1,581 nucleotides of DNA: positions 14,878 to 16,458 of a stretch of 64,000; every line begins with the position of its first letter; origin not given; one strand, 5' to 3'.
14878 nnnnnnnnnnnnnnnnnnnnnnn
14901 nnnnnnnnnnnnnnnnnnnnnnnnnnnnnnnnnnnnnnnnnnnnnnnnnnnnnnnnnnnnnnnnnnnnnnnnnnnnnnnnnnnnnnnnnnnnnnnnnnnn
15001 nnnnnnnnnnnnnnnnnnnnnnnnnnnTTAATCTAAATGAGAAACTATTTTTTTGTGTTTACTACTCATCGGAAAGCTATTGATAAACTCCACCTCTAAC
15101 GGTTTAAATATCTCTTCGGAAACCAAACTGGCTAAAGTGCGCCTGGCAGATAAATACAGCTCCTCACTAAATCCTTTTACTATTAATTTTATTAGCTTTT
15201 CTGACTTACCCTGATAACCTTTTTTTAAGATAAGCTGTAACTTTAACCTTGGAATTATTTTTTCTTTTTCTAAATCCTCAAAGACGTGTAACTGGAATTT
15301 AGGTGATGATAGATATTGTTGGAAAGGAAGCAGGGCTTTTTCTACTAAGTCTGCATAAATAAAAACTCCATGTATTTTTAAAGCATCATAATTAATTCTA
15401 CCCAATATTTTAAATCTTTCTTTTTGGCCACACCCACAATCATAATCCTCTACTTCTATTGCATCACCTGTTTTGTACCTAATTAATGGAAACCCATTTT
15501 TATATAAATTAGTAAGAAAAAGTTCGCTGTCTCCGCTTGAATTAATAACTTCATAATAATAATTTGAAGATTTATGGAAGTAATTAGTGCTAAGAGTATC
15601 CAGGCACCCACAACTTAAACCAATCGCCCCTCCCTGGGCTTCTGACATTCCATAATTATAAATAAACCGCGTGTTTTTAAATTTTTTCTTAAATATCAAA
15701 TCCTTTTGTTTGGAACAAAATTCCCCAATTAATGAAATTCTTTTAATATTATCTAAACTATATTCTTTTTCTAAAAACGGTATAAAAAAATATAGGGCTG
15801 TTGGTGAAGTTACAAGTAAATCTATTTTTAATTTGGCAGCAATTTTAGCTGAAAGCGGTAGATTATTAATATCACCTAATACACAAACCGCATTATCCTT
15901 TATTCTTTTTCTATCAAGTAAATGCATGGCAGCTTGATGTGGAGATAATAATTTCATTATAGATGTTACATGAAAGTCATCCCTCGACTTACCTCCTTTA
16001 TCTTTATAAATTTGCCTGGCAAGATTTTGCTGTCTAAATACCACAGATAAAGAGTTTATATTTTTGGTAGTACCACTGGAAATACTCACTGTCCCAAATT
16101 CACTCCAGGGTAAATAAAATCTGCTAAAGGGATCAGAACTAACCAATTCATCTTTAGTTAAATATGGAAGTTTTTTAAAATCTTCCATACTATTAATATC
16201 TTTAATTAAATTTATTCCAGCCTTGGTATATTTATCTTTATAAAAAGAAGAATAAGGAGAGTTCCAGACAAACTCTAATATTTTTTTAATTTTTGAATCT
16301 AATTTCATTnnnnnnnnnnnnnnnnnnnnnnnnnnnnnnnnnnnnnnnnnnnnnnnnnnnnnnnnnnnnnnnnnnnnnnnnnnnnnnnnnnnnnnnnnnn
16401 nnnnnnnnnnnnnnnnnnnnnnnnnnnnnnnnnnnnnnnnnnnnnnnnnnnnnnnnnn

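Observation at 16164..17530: Identical ~115-nt N-terminal block shared by three otherwise divergent PaaK-like ligase genes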

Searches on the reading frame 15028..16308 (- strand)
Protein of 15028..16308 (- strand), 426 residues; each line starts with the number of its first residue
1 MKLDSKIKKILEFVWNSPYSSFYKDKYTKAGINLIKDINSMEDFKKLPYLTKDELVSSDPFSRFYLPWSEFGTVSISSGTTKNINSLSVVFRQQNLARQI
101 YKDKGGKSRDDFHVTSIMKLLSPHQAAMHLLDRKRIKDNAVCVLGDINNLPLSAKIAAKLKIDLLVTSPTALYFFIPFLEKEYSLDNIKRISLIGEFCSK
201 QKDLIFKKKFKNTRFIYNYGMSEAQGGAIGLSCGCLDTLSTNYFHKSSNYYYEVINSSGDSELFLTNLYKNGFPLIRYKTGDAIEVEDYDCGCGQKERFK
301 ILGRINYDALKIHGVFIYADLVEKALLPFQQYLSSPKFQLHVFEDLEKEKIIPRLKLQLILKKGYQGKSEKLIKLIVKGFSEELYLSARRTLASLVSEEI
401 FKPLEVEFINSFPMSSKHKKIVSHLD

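Call 8: search_protein_families(library=pfam, proteins=[window:15028-16308:-], max_evalue=0.01)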
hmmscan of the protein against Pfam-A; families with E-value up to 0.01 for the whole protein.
window:15028-16308:- (426 aa): 0 families

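Call 10: search_protein_families(library=ncbifam, proteins=[window:15028-16308:-], max_evalue=0.1)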
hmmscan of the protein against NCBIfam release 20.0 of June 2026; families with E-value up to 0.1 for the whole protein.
window:15028-16308:- (426 aa): 7 families
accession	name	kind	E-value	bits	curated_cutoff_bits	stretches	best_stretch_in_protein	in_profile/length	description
NF041878.1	paak_haloarch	equivalog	7.5e-22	77.5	700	2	213-386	226-399/427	phenylacetate--CoA ligase PaaK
TIGR02155.1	PA_CoA_ligase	equivalog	1.8e-17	63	646.3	1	21-362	28-367/422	phenylacetate--CoA ligase PaaK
NF045666.1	DVU1553_fam_AMP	equivalog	8.9e-17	61.2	300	1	18-296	40-320/331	DVU_1553 family AMP-dependent CoA ligase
NF053551.1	FlxY_rubin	equivalog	6.7e-15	54.7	520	2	255-331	271-348/424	flexirubin biosynthesis putative acyl-CoA ligase FlxY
NF041217.1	BagE_FevW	exception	8.8e-07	28.2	800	1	44-306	44-312/424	bagremycin/ferroverdin synthetase BagE/FevW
TIGR03335.1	F390_ftsA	equivalog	0.0027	16.5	458.7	1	4-90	19-107/445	coenzyme F390 synthetase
TIGR01733.1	AA-adenyl-dom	subfamily_domain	0.0055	15.6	317.4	1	152-226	203-275/409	amino acid adenylation domain-containing protein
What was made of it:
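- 15028..16308 (-): Ligase A (426 aa, PHQ59_00045), A-type PaaK-like adenylate-forming enzyme. It lies tail-to-tail with the ABC permease gene. NCBIfam PaaK-type hits lie far below the curated cut-offs (call 10).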
